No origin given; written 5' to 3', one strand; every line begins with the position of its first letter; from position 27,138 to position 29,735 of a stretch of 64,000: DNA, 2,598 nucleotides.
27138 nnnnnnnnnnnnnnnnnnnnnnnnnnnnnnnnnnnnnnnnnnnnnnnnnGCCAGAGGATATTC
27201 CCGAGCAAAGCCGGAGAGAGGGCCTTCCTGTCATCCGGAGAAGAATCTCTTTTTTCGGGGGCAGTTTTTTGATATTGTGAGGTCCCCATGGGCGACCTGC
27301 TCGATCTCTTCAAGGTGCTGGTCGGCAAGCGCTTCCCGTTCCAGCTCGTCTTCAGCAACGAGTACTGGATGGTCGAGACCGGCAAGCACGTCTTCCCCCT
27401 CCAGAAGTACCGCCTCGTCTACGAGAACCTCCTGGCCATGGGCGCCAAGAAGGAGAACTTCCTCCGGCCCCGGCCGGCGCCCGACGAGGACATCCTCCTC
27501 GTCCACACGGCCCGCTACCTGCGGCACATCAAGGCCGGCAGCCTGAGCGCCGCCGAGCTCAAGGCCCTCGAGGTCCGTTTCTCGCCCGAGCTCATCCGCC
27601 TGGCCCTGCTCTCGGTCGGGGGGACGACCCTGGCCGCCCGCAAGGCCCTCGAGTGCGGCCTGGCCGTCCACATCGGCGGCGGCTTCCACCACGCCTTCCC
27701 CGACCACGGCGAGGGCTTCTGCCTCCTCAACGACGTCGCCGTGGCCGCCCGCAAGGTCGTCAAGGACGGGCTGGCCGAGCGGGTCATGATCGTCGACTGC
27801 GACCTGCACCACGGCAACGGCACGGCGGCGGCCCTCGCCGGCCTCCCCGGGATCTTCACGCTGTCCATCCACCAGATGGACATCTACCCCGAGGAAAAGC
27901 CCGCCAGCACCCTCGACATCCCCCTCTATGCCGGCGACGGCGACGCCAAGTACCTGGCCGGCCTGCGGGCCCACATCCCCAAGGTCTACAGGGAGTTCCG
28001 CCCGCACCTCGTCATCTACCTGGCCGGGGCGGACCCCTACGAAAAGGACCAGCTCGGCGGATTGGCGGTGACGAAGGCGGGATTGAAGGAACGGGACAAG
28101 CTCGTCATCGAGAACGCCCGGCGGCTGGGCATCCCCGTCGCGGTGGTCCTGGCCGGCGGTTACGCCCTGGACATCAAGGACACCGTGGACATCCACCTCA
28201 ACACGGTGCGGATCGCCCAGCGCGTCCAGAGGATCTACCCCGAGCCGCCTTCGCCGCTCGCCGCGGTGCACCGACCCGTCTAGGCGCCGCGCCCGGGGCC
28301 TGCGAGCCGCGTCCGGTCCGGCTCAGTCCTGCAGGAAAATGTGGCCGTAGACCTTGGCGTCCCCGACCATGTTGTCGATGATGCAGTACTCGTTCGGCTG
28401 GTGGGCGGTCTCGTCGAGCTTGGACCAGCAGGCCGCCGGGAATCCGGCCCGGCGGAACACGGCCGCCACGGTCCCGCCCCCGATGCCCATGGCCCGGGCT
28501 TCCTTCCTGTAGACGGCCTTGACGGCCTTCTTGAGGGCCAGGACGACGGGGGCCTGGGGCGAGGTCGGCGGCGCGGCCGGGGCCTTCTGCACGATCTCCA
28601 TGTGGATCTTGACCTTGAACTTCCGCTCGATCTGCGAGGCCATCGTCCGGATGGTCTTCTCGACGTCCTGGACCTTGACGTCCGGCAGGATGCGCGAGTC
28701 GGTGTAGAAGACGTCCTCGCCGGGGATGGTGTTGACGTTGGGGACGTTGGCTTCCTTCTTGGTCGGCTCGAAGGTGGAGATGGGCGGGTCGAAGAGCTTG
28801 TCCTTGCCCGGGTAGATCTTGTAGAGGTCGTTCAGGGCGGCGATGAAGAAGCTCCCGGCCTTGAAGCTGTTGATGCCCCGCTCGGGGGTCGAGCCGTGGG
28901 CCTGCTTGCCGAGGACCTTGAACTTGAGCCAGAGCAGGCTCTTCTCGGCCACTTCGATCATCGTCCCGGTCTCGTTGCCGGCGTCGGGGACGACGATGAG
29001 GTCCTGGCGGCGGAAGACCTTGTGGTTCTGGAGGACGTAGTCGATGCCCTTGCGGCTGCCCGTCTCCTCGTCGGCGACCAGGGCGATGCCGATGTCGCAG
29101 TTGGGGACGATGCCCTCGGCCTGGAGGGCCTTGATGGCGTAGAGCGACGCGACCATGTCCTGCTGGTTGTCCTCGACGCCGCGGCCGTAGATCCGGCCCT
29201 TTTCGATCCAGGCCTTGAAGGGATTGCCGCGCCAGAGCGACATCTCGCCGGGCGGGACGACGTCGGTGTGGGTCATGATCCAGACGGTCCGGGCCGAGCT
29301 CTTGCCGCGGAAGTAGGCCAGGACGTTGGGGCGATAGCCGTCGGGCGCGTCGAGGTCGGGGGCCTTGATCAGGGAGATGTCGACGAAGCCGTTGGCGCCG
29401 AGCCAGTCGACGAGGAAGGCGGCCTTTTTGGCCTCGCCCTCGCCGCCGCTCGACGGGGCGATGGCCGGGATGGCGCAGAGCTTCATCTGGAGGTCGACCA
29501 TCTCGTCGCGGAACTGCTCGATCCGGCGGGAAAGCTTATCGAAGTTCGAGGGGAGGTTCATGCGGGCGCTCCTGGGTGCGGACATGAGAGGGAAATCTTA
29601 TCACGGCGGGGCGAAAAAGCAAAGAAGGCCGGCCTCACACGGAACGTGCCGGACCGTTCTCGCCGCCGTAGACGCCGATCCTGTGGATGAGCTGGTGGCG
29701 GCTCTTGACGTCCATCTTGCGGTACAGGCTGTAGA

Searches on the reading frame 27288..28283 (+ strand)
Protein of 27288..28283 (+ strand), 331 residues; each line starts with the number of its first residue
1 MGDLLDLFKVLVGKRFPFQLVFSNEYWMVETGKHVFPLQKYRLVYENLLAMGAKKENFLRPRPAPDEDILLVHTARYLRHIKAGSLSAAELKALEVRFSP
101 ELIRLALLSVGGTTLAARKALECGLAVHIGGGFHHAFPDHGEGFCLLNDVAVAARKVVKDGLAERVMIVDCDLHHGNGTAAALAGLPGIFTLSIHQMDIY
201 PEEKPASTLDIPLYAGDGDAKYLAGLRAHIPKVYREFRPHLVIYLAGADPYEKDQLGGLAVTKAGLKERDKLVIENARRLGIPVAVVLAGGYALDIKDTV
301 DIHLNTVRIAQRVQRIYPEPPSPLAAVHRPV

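Call 103: search_protein_families(library=pfam, proteins=[window:27288-28283:+], max_evalue=0.00001)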
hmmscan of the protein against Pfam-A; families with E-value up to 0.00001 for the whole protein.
window:27288-28283:+ (331 aa): 1 family
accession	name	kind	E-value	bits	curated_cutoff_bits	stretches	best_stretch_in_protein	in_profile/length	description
PF00850.24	Hist_deacetyl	-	3.4e-61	207.6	27.9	1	34-296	1-287/298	Histone deacetylase domain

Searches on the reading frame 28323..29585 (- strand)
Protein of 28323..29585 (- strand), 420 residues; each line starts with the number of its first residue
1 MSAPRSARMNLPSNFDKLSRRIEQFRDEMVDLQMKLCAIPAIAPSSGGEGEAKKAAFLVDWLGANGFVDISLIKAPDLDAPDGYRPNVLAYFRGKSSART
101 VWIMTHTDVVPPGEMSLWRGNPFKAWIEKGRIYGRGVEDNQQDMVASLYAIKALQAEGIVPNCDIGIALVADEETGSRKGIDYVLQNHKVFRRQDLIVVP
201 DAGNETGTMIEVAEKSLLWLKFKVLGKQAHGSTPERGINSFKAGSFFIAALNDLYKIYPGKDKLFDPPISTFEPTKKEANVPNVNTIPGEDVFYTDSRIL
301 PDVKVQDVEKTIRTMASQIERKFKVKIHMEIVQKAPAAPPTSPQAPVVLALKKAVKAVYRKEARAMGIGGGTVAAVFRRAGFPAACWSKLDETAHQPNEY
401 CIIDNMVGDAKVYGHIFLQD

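Call 103: search_protein_families(library=pfam, proteins=[window:28323-29585:-], max_evalue=0.00001)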
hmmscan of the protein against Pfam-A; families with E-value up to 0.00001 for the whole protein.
window:28323-29585:- (420 aa): 2 families
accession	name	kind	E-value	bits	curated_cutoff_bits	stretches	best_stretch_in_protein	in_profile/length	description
PF01546.33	Peptidase_M20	-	8.9e-31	107.8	24.6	1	103-417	2-204/206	Peptidase family M20/M25/M40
PF07687.19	M20_dimer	-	2.4e-16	60.1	21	1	213-320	2-103/107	Peptidase dimerisation domain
